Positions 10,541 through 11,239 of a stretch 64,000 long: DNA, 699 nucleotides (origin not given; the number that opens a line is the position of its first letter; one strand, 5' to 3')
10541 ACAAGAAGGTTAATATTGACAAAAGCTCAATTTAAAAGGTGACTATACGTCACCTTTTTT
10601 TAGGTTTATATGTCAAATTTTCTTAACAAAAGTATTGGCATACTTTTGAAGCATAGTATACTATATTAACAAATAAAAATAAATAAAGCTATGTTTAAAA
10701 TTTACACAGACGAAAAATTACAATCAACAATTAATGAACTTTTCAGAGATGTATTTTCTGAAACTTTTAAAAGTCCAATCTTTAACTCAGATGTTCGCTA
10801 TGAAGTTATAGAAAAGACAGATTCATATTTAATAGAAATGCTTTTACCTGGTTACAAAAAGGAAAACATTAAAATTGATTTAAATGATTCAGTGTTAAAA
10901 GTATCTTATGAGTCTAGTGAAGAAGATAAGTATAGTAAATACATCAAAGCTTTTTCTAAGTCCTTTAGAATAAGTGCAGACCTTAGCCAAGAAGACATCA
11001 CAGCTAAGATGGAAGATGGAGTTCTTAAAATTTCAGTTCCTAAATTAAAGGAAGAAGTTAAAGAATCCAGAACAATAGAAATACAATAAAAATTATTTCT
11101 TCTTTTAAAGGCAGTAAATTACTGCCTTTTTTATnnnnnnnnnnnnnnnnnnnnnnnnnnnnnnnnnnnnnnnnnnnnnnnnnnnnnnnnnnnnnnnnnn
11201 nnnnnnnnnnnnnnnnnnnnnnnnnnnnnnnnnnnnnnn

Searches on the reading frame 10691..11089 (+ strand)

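Call 51: search_protein_families(library=pfam, proteins=[window:10691-11089:+], max_evalue=0.01)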
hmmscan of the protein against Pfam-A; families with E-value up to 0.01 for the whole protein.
window:10691-11089:+ (132 aa): 2 families
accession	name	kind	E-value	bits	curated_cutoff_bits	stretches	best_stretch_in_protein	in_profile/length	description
PF00011.27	HSP20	-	1.1e-17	64.4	20.8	1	39-132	2-102/102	Hsp20/alpha crystallin family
PF18046.7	FKBP26_C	-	0.00091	19.8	27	0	96-119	14-37/72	FKBP26_C-terminal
